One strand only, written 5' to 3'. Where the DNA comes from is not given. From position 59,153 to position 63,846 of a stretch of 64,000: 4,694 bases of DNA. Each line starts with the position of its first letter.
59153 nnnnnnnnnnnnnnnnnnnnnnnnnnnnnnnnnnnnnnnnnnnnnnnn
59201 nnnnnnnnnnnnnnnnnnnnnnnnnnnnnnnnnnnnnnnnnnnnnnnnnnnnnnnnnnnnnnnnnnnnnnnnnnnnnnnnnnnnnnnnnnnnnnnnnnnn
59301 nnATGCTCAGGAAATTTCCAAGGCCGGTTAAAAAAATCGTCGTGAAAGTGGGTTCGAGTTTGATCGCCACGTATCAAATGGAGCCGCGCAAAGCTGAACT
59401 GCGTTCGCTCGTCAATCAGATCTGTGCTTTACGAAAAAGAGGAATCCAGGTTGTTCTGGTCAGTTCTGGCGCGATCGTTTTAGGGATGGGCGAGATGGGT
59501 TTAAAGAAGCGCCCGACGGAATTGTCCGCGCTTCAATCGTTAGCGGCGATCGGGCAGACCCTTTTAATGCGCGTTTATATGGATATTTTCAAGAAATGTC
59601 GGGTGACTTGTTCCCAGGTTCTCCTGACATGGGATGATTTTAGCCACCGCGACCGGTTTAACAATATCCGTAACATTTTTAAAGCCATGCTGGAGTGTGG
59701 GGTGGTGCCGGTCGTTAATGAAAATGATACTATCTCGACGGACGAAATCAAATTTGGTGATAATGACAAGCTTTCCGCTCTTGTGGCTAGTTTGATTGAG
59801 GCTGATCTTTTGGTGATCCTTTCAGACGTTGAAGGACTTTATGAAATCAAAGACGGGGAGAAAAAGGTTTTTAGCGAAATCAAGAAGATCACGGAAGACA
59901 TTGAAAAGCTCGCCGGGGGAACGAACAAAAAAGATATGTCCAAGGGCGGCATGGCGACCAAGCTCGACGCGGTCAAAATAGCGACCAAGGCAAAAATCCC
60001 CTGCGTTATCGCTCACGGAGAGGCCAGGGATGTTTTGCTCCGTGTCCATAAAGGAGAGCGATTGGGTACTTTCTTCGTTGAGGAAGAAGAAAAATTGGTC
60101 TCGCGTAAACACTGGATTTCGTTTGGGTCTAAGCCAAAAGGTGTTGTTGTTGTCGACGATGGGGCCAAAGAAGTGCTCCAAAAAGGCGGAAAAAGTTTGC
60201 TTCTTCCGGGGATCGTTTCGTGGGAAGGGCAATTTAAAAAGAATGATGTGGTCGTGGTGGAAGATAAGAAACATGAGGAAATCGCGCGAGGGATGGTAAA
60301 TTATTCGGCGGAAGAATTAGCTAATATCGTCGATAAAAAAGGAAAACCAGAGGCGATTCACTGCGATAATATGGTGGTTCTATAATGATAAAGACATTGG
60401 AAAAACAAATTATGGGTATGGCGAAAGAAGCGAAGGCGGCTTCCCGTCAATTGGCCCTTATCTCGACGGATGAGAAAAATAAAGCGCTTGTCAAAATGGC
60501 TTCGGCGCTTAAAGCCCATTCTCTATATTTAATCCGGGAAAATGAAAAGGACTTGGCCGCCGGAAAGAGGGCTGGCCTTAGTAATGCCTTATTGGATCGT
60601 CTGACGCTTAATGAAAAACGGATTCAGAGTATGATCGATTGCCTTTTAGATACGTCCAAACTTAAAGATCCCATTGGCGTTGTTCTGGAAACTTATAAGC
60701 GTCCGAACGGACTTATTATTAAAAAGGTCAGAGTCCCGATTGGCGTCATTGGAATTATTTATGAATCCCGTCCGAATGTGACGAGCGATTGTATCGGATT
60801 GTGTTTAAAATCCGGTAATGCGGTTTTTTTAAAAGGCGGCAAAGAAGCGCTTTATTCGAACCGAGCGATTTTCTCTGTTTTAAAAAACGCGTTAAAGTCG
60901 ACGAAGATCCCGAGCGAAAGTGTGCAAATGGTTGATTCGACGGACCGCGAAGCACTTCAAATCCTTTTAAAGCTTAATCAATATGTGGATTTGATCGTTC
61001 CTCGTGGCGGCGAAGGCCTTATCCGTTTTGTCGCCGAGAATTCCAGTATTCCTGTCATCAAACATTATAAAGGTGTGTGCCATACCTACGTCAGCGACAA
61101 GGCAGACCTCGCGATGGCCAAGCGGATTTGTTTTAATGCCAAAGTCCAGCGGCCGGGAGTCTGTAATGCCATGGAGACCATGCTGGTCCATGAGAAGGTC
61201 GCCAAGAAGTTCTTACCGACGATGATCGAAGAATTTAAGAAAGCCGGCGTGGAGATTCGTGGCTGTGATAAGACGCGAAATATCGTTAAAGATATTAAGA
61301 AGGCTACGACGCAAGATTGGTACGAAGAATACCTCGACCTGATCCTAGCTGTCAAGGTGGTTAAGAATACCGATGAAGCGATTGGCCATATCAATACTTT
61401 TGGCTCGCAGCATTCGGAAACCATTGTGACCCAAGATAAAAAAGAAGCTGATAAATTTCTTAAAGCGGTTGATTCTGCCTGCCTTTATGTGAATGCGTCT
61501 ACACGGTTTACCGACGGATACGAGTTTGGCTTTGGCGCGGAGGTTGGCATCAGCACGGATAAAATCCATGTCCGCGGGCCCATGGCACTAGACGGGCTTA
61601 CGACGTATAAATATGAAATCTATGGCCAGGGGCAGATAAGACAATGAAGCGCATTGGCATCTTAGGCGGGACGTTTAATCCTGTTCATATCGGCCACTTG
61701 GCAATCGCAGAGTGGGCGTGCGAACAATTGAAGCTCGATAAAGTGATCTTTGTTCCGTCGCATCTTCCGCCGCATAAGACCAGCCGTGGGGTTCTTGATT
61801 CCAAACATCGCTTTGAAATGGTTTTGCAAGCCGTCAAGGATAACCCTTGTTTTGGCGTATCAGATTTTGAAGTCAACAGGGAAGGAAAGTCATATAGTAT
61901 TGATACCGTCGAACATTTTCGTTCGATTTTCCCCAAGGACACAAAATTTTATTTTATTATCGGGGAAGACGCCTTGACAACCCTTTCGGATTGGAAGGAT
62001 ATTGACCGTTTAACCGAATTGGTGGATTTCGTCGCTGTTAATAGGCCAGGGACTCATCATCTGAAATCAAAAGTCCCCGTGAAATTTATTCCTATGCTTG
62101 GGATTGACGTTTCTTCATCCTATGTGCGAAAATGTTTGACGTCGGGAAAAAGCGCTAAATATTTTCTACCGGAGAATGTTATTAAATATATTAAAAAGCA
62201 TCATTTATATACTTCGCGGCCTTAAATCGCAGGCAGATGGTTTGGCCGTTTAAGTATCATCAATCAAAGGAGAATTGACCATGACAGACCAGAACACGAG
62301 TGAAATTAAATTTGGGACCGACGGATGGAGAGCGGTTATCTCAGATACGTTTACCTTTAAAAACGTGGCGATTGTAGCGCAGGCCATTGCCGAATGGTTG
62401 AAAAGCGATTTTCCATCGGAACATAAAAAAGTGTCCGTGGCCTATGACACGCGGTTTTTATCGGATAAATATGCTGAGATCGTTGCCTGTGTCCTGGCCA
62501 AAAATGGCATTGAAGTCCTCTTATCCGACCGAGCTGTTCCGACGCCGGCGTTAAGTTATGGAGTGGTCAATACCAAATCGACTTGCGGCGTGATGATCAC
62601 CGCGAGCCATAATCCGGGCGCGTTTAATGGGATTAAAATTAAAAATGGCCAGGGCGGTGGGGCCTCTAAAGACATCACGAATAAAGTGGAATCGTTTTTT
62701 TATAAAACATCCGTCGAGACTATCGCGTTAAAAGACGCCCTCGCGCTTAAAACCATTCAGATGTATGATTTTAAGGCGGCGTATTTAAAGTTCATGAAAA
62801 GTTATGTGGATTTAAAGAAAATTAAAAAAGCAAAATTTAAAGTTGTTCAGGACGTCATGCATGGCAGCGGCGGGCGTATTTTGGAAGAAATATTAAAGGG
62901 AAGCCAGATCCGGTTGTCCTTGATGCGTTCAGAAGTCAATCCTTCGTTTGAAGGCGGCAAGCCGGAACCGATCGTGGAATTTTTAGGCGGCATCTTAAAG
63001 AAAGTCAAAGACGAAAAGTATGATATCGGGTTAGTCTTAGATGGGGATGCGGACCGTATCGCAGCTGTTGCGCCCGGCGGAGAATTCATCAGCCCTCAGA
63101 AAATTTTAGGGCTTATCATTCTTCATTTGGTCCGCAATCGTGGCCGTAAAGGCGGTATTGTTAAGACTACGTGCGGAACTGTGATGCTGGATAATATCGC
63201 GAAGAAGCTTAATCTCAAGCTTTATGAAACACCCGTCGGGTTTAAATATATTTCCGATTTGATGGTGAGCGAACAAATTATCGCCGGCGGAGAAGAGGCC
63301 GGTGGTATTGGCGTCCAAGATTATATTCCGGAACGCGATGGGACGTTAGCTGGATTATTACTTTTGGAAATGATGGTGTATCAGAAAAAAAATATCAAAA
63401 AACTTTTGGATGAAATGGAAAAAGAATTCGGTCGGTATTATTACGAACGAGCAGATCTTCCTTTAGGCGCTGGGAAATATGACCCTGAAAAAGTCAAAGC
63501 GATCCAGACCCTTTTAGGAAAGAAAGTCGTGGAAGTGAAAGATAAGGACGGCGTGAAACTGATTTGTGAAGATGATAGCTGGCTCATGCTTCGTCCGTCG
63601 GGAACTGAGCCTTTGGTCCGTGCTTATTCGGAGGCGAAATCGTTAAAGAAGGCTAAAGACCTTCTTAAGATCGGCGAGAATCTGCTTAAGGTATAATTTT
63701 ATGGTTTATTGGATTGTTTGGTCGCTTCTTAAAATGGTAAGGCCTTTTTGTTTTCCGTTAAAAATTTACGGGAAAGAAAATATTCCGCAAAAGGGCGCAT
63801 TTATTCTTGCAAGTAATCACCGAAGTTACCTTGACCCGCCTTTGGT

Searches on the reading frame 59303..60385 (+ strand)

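Call 6: search_protein_families(library=pfam, proteins=[window:59303-60385:+], max_evalue=0.001)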
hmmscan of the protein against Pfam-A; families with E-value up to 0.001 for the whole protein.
window:59303-60385:+ (360 aa): 2 families
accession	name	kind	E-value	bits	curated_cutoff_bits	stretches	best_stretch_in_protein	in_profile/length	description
PF00696.33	AA_kinase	-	5.7e-40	137.9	24.9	1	10-237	1-233/234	Amino acid kinase family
PF01472.26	PUA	-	6.4e-20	71.3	24.8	1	280-346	1-66/74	PUA domain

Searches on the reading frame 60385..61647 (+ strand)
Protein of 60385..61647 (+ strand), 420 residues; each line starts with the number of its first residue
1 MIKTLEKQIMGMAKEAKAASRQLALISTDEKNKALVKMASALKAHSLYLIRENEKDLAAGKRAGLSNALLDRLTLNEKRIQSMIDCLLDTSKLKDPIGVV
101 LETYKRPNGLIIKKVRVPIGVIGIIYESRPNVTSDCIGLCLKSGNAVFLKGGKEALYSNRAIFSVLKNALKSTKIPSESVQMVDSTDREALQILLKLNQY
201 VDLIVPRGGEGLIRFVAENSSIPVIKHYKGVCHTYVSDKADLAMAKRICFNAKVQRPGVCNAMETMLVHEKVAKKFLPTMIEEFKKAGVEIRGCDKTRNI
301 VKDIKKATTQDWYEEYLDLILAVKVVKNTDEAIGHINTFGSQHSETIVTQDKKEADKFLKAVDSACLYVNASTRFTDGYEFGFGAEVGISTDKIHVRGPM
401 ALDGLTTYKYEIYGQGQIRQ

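Call 6: search_protein_families(library=pfam, proteins=[window:60385-61647:+], max_evalue=0.001)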
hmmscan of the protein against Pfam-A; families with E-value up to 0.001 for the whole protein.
window:60385-61647:+ (420 aa): 1 family
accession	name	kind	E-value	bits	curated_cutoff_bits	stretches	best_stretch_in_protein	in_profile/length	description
PF00171.27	Aldedh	-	4e-21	75.5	23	2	7-289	29-298/461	Aldehyde dehydrogenase family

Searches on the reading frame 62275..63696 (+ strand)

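Call 6: search_protein_families(library=pfam, proteins=[window:62275-63696:+], max_evalue=0.001)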
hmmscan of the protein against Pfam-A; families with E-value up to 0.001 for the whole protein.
window:62275-63696:+ (473 aa): 4 families
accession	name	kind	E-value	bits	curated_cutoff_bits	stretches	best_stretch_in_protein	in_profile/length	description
PF02878.22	PGM_PMM_I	-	8.5e-38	129.6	22.5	1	11-144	2-133/138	Phosphoglucomutase/phosphomannomutase, alpha/beta/alpha domain I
PF02880.22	PGM_PMM_III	-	4.4e-25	88.5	20.7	1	274-382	2-112/115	Phosphoglucomutase/phosphomannomutase, alpha/beta/alpha domain III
PF02879.22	PGM_PMM_II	-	5.3e-22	78.7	29.3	1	169-267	2-101/103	Phosphoglucomutase/phosphomannomutase, alpha/beta/alpha domain II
PF00408.26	PGM_PMM_IV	-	1.2e-09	38.5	23.1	1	404-463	9-61/68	Phosphoglucomutase/phosphomannomutase, C-terminal domain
